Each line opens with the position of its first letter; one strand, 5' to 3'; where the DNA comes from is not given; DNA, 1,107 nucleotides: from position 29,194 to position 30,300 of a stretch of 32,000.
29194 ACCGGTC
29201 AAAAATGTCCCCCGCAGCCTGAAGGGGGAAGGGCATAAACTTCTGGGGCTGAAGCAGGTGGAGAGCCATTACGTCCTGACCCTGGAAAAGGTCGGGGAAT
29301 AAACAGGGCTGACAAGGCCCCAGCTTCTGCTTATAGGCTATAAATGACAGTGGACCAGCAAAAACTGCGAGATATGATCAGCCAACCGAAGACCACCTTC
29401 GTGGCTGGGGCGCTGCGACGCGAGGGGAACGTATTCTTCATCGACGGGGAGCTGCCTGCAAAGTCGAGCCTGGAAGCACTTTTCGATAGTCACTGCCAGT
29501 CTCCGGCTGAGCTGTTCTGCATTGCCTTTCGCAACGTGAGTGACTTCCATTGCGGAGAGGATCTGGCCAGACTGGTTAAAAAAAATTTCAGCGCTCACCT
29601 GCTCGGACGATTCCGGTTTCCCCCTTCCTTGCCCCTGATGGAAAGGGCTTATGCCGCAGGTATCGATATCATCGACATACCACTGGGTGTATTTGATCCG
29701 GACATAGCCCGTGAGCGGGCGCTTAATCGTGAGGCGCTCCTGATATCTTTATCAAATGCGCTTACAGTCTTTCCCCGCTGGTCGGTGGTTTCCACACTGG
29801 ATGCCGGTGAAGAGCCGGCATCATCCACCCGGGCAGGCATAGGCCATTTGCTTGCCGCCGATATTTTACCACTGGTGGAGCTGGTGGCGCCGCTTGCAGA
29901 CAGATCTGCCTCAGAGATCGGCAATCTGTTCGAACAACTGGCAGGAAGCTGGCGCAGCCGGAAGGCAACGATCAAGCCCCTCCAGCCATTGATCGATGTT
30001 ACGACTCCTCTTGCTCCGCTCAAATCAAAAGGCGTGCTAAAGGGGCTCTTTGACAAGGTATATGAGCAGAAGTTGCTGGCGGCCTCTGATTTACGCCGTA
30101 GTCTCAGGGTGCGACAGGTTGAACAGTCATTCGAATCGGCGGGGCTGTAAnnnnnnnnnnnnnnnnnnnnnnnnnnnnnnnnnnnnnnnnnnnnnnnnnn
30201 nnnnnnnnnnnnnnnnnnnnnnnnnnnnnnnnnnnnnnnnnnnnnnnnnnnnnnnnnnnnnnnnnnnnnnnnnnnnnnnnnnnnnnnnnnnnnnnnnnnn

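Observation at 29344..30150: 268-aa orphan embedded in the sulfur operon and start/stop-coupled to the permease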

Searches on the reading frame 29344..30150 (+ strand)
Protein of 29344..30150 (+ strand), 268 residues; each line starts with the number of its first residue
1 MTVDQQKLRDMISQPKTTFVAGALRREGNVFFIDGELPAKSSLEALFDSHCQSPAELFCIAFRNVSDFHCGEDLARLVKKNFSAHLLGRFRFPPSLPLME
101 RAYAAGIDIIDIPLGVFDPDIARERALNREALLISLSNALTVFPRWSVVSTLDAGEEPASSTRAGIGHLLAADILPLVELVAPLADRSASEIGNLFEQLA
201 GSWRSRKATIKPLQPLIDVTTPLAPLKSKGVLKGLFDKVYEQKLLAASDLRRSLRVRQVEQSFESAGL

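Call 3: search_protein_families(library=pfam, proteins=[window:29344-30150:+], max_evalue=1)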
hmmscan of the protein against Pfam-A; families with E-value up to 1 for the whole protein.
window:29344-30150:+ (268 aa): 1 family
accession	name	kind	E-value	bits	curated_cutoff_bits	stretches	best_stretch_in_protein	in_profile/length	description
PF21923.1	BON_like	-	0.11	12.9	24.1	0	25-48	4-27/47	BON-like domain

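Call 4: search_protein_families(library=ncbifam, proteins=[window:29344-30150:+], max_evalue=1)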
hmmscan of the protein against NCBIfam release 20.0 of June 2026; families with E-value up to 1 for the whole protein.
window:29344-30150:+ (268 aa): 1 family
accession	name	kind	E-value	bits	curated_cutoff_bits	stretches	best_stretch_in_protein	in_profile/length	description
NF045502.1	variant_rSAM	domain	0.00025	20.1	125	1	93-178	231-322/357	radical SAM protein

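Call 5: find_homologous_proteins(query=window:29344-30150:+, max_evalue=0.001)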
Query window:29344-30150:+ (268 aa): 174 proteins with E <= 0.001 among 3234 candidates; the best 120 are listed.
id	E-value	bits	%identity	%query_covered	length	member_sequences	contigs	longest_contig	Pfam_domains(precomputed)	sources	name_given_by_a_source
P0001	2.9e-163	560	96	100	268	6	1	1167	-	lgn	-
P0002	3.9e-108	379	67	100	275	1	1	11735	-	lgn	-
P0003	2.3e-98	347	61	100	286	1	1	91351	-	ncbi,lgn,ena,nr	ncbi:MAG: hypothetical protein FD174_1951 [Geobacteraceae bacterium]|nr:MAG: hypothetical protein FD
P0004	4.6e-95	336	59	100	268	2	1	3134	-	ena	-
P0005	4.6e-95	336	60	100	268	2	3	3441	-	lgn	-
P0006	7.3e-95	336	59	100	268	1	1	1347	-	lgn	-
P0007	2.9e-92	327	58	100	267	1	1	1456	-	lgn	-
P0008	7.3e-92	326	57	100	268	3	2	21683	-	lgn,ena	-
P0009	1.6e-91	325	57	100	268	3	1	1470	-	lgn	-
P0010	2.3e-91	324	57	100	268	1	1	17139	-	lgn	-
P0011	3.3e-91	324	57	100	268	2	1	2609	-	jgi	jgi:hypothetical protein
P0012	8.1e-91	322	58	100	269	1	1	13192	-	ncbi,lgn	ncbi:MAG TPA: hypothetical protein VI298_13865 [Geobacteraceae bacterium]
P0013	7.0e-90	319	57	100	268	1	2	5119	-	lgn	-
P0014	1.4e-89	318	56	100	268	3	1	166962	-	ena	-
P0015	5.6e-89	316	57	100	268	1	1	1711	-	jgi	jgi:hypothetical protein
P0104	5.2e-72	261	49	100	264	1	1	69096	-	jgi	jgi:hypothetical protein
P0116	9.5e-70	253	51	99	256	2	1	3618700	-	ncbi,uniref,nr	ncbi:hypothetical protein [Geobacter pickeringii]|uniref:hypothetical protein n=1 Tax=Geobacter pick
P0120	2.7e-69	252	47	100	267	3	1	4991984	-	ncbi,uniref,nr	ncbi:hypothetical protein KP002_00670 [Geomonas subterranea]|uniref:hypothetical protein n=2 Tax=Geo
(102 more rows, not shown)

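Call 6: search_solved_structures(query=window:29344-30150:+, max_evalue=10, show_alignments=2)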
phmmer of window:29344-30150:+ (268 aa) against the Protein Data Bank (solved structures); distinct sequences matched with E-value up to 10: 1.
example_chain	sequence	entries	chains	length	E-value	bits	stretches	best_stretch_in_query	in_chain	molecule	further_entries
5j8j_A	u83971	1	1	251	0.66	12.9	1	103-204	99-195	Histone deacetylase HDA1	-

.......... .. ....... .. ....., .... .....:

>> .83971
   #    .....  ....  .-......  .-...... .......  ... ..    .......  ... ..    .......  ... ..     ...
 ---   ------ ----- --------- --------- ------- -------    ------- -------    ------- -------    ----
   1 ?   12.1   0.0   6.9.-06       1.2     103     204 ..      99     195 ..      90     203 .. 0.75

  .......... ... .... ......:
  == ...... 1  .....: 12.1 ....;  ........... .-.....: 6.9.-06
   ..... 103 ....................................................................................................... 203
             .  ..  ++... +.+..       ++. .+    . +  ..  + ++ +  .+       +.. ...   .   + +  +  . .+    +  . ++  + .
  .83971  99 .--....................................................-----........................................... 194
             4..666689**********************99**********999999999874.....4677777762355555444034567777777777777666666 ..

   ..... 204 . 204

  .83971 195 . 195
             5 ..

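Call 11: find_encoding_contigs(protein=P0116, flank=10000, max_places=2)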
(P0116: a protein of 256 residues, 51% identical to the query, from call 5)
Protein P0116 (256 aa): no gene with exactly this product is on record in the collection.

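Call 12: find_encoding_contigs(protein=P0120, flank=10000, max_places=2)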
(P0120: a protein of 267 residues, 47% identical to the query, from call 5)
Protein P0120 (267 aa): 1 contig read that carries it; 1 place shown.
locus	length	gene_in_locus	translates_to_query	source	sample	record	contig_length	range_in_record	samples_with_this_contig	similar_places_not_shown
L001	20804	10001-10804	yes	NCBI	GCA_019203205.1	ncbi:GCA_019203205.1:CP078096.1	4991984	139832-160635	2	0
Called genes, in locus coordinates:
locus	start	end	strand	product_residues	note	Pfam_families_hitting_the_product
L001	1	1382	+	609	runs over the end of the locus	PF13287:Fn3_assoc, PF13290:CHB_HEX_C_1, PF14522:Cytochrome_C7 (faint), PF11783:Cytochrome_cB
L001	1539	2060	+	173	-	-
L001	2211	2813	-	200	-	PF00106:adh_short, PF01370:Epimerase (weak), PF08659:KR (faint), PF13561:adh_short_C2, PF23441:SDR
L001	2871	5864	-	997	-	PF02897:Peptidase_S9_N (faint), PF25174:Beta-prop_THOC3 (weak), PF26549:Tricorn_N (weak), PF00930:DPPIV_N (faint), PF07676:PD40 (faint), PF26550:Tricorn_2nd, PF26549:Tricorn_N (weak), PF01103:Omp85 (weak)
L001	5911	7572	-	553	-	PF13600:DUF4140, PF13598:DUF4139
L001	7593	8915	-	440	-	PF21751:DACNV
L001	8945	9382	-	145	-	PF00903:Glyoxalase, PF13468:Glyoxalase_3, PF13669:Glyoxalase_4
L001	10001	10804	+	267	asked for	-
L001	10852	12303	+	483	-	PF00939:Na_sulph_symp, PF03600:CitMHS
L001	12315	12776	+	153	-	PF02082:Rrf2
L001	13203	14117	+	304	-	PF00294:PfkB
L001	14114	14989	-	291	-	PF00892:EamA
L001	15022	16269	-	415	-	PF00083:Sugar_tr, PF07690:MFS_1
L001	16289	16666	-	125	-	-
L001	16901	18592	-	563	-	PF05227:CHASE3, PF00990:GGDEF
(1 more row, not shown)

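Call 13: find_encoding_contigs(protein=P0104, flank=10000, max_places=2)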
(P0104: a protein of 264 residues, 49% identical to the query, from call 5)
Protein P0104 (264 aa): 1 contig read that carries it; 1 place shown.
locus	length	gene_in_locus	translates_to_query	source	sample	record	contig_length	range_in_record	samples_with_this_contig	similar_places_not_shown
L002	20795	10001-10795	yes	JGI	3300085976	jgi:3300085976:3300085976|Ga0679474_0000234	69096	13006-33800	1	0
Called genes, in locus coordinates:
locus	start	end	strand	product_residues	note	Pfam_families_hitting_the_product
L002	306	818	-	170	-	-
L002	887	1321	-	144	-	-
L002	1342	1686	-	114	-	-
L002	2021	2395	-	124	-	PF01381:HTH_3, PF12844:HTH_19 (weak), PF13560:HTH_31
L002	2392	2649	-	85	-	PF05016:ParE_toxin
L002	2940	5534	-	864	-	PF02861:Clp_N, PF23569:NBD_SMAX1, PF00004:AAA, PF17871:AAA_lid_9, PF00004:AAA, PF07724:AAA_2, PF07728:AAA_5, PF10431:ClpB_D2-small, +6 more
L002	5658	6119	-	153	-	PF03745:DUF309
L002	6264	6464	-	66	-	PF12797:Fer4_2 (weak), PF12837:Fer4_6 (weak), PF13237:Fer4_10, PF25160:LdpA_Fe-S-bd (weak), PF00037:Fer4, PF14697:Fer4_21, PF12838:Fer4_7, PF13187:Fer4_9, +2 more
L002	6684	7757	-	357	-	PF01063:Aminotran_4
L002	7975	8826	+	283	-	PF00140:Sigma70_r1_2, PF04542:Sigma70_r2, PF04545:Sigma70_r4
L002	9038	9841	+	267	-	PF00899:ThiF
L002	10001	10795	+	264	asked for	-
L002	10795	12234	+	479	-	PF00939:Na_sulph_symp, PF03600:CitMHS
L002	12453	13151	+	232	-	PF01507:PAPS_reduct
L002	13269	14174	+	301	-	PF01507:PAPS_reduct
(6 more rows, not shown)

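Call 15: find_related_loci(query=A1, collection=genome_contigs, flank=10000)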
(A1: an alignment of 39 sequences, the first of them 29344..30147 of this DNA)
Query A1 (268 aa) in genome_contigs; peptide patterns used: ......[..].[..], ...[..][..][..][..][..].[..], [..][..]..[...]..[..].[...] (x = any residue, [..] = any of these).
113 stretches matched a pattern; 40 encode a relative of the query (tblastn E <= 1e-3); 38 distinct loci.
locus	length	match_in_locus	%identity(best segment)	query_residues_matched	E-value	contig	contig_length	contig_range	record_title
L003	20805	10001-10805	96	1-268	1e-145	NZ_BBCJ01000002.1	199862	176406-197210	Geotalea toluenoxydans JCM 15764, whole genome shotgun sequence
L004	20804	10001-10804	61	1-268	6e-107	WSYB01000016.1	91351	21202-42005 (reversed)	MAG: Geobacteraceae bacterium isolate X3_MetaBAT.27 scaffold_300, whole genome shotgun sequence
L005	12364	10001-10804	58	1-268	2e-98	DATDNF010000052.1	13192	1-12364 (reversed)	MAG TPA_asm: Geobacteraceae bacterium isolate SMAG_U430 k141_42811, whole genome shotgun sequence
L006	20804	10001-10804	56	1-268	1e-95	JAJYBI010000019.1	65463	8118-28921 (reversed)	MAG: Deltaproteobacteria bacterium isolate BP8.bin75 NODE_522_length_65463_cov_2.372964, whole genome shotgun sequence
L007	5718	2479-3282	54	1-268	6e-93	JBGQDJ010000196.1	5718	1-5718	MAG: Geobacteraceae bacterium isolate OBJ2_061818_110_19 k141_1889513_length_5718_cov_13.0000, whole genome shotgun sequ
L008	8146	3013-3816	57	1-268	2e-91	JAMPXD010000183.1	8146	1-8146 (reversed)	MAG: Geobacteraceae bacterium isolate R2F_R2FSRR_metabat.21 R2F_C5227, whole genome shotgun sequence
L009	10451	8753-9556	54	1-268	1e-90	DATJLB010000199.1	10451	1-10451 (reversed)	MAG TPA_asm: Geobacteraceae bacterium isolate SMAG_U15608 k141_5325811, whole genome shotgun sequence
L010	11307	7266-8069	54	1-268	2e-90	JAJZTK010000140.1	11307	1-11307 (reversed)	MAG: Deltaproteobacteria bacterium isolate SKS3.bin71 NODE_9523_length_11307_cov_1.713953, whole genome shotgun sequence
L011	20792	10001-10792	54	1-265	6e-89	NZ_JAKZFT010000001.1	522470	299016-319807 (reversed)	Geotalea sp. SG265 Scaffold1, whole genome shotgun sequence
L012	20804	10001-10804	53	1-268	9e-88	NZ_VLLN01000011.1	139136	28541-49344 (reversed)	Geobacter argillaceus strain ATCC BAA-1139 Ga0052872_scaffold00011.11, whole genome shotgun sequence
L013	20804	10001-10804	52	1-268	9e-86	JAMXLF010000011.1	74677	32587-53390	MAG: Geobacteraceae bacterium isolate Bin.003_Forest k127_10991652, whole genome shotgun sequence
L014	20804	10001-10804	54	1-268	2e-81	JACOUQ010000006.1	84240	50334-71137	MAG: Geobacter sp. isolate NC_groundwater_76_Ag_B-0.1um_57_74 GD18-4_B1_scaffold_225862, whole genome shotgun sequence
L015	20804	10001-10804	51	1-268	4e-81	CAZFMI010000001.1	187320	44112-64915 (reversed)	MAG TPA_asm: uncultured Geomonas sp. isolate binchicken_co220_123 genome assembly, contig: NODE_11_length_187320_cov_12.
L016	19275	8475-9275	51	1-268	1e-80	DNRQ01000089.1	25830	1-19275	MAG TPA_asm: Geobacter sp. isolate UBA9976 contig_797, whole genome shotgun sequence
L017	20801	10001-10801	49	1-268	3e-80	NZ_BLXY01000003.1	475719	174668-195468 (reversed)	Geomonas paludis strain Red736 sequence03, whole genome shotgun sequence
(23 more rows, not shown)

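Call 17: predict_structure(alignment_id=A1)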
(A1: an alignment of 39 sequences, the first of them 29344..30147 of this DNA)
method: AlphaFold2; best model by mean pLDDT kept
length: 268 residues; sequences in the alignment: 39
mean_pLDDT: 85.6   pTM: 0.82
mean pLDDT of the five models: 85.6, 84.8, 83.4, 82.9, 82.6
residues with pLDDT >= 90: 168; 70-90: 57; 50-70: 27; < 50: 16
segments of 3 or more residues with pLDDT < 50: 229-238
pLDDT, mean of each block of 10 residues (from residue 1): 91 82 92 94 90 92 95 95 94 96 97 92 86 96 92 91 96 95 79 94 92 92 72 47 55 59 48
secondary structure, 60 per line:
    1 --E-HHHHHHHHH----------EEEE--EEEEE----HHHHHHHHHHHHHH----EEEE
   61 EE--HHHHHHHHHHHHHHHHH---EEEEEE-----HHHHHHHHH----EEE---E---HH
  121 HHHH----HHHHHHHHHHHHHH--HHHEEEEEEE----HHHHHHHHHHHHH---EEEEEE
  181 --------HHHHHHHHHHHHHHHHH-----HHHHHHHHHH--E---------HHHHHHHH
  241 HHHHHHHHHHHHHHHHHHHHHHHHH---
elements in order: H5-13 E24-27 E30-34 H39-52 E57-62 H65-81 E85-90 H96-104 E109-111 H119-124 H129-142 E148-154 H159-171 E175-180 H189-205 H211-220 H233-265

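Call 18: search_protein_representatives(alignment_id=A1)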
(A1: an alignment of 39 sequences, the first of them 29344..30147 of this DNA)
Query: 39 sequences, 268 profile positions. Proteins with E-value up to 0.001 (for the whole library): 161; up to 1e-10: 104; up to 1e-30: 35. The best 150 are listed.
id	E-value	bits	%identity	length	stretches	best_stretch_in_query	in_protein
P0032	8.5e-129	445.2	-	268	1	1-268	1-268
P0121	6.8e-95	334.0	-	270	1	1-268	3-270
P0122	2.6e-81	289.5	-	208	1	60-268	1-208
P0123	1.2e-79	284.0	-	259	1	3-268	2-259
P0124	9.4e-76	271.2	-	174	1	95-268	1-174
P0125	3.3e-75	269.4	-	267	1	2-268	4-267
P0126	1.3e-74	267.4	-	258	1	1-268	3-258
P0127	3.3e-74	266.2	-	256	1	2-268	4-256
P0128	9.6e-74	264.6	-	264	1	2-268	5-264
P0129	1.2e-72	261.0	-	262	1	2-268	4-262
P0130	1.2e-71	257.7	-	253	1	1-268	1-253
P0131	2.3e-71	256.8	-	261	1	1-268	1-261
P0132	6.3e-71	255.4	-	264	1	1-268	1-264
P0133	1.2e-70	254.4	-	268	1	2-268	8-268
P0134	5.7e-70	252.3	-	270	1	3-268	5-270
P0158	5.9e-24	101.4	-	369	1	67-268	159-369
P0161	1.9e-23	99.7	-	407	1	37-268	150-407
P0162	3.4e-23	98.9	-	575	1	72-268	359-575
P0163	4.7e-23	98.4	-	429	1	69-268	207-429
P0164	8.8e-23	97.5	-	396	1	40-268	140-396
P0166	2.8e-22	95.9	-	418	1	41-268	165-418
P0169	1.3e-21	93.7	-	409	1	71-268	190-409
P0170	1.6e-21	93.4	-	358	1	71-268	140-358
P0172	1.7e-20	90.1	-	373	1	73-268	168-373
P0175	3.8e-19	85.6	-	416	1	68-268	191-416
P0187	2.7e-16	76.3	-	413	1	39-261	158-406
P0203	3.2e-13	66.2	-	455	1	77-268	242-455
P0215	5.5e-12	62.1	-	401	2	76-180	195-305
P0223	9.6e-11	58.1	-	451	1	72-257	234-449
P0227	4.7e-10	55.8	-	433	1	78-202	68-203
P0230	1.5e-09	54.1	-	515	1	92-257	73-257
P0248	3.0e-06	43.3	-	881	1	92-178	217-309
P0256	1.2e-05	41.4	-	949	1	67-184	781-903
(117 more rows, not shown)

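Call 19: search_protein_families(library=ncbifam, proteins=[P0158, P0161, P0163, P0164, P0166, P0169, P0170, P0175, P0162, P0187], max_evalue=0.001)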
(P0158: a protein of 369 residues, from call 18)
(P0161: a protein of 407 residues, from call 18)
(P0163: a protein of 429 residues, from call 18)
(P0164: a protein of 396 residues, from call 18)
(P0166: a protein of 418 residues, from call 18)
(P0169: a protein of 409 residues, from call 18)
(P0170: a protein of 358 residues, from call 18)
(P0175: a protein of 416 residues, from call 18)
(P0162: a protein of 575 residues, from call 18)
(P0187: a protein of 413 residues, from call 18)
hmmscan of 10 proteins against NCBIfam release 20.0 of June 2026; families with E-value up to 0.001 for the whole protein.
P0158 (369 aa): 2 families
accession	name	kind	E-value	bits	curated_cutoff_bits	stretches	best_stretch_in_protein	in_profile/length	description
NF045502.1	variant_rSAM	domain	1.8e-08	33.7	125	1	117-269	158-321/357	radical SAM protein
TIGR04043.1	rSAM_MSMEG_0568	hypoth_equivalog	0.00013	21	303.7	1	153-269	171-293/354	MSMEG_0568 family radical SAM protein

P0161 (407 aa): 3 families
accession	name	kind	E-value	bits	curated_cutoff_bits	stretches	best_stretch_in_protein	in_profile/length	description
NF045502.1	variant_rSAM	domain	7.9e-65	219.1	125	1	2-333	2-354/357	radical SAM protein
TIGR04043.1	rSAM_MSMEG_0568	hypoth_equivalog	1e-37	130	303.7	1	48-340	35-333/354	MSMEG_0568 family radical SAM protein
NF053743.1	LipS2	equivalog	3.4e-07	30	270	1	132-321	36-219/292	LipS2 family lipoyl synthase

P0163 (429 aa): 3 families
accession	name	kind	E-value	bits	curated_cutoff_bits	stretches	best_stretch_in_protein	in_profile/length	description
NF045502.1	variant_rSAM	domain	5.9e-52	176.8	125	1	19-341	3-341/357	radical SAM protein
TIGR04043.1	rSAM_MSMEG_0568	hypoth_equivalog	4.2e-32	111.5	303.7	1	53-362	25-332/354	MSMEG_0568 family radical SAM protein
NF053743.1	LipS2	equivalog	1.1e-06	28.3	270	1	206-340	89-217/292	LipS2 family lipoyl synthase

P0164 (396 aa): 2 families
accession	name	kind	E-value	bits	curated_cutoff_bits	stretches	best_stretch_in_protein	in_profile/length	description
NF045502.1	variant_rSAM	domain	4.8e-44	150.8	125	1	33-289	55-323/357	radical SAM protein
TIGR04043.1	rSAM_MSMEG_0568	hypoth_equivalog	4.3e-30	104.9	303.7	1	66-294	69-300/354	MSMEG_0568 family radical SAM protein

P0166 (418 aa): 2 families
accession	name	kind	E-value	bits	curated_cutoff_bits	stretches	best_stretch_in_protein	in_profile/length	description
NF045502.1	variant_rSAM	domain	2.9e-40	138.3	125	1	72-345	70-355/357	radical SAM protein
TIGR04043.1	rSAM_MSMEG_0568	hypoth_equivalog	1.5e-26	93.2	303.7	1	42-351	17-333/354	MSMEG_0568 family radical SAM protein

P0169 (409 aa): 2 families
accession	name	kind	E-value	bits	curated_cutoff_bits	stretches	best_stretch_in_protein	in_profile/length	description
NF045502.1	variant_rSAM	domain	1.6e-40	139.2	125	1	63-305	69-324/357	radical SAM protein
TIGR04043.1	rSAM_MSMEG_0568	hypoth_equivalog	3.1e-24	85.6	303.7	1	14-308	2-299/354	MSMEG_0568 family radical SAM protein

P0170 (358 aa): 2 families
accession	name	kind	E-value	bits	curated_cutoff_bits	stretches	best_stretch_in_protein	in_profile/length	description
NF045502.1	variant_rSAM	domain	7.8e-24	84.3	125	1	107-272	172-342/357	radical SAM protein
TIGR04043.1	rSAM_MSMEG_0568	hypoth_equivalog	2.8e-20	72.6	303.7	1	120-291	161-333/354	MSMEG_0568 family radical SAM protein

P0175 (416 aa): 2 families
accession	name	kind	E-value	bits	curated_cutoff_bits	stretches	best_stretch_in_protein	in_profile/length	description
NF045502.1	variant_rSAM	domain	3.4e-37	128.3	125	1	6-308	6-323/357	radical SAM protein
TIGR04043.1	rSAM_MSMEG_0568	hypoth_equivalog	7.3e-27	94.3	303.7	1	56-328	43-309/354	MSMEG_0568 family radical SAM protein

P0162 (575 aa): 4 families
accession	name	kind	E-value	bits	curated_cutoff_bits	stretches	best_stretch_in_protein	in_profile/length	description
NF045502.1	variant_rSAM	domain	9.1e-45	153.2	125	1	222-497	61-348/357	radical SAM protein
TIGR04043.1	rSAM_MSMEG_0568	hypoth_equivalog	5.9e-28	97.9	303.7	1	234-509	50-332/354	MSMEG_0568 family radical SAM protein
NF041370.1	desamp_Halo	equivalog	1.3e-12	47.7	130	1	4-145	1-122/133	desampylase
NF053743.1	LipS2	equivalog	0.00018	21.1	270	1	304-468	37-196/292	LipS2 family lipoyl synthase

P0187 (413 aa): 8 families
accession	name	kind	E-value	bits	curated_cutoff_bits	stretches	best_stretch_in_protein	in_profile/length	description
NF045502.1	variant_rSAM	domain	2.7e-62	210.8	125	1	10-338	3-353/357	radical SAM protein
TIGR04043.1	rSAM_MSMEG_0568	hypoth_equivalog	5.5e-36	124.3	303.7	1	58-347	39-334/354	MSMEG_0568 family radical SAM protein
NF053743.1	LipS2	equivalog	5.8e-06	26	270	1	190-288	88-179/292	LipS2 family lipoyl synthase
TIGR03916.1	rSAM_link_UDG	hypoth_equivalog_domain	2.4e-05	23.6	343.5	1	137-254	64-181/415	putative DNA modification/repair radical SAM protein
TIGR03699.1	menaquin_MqnC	equivalog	6.5e-05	21.9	428.1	1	137-237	53-149/342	cyclic dehypoxanthinyl futalosine synthase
TIGR00423.1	TIGR00423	subfamily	8.9e-05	21.9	260.25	1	138-235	18-111/310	CofH family radical SAM protein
NF006276.0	PRK08444.1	equivalog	0.00022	20.4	560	1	138-252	62-185/353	aminofutalosine synthase MqnE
TIGR00510.1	lipA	equivalog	0.00065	19.1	310.25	1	139-290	77-222/302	lipoyl synthase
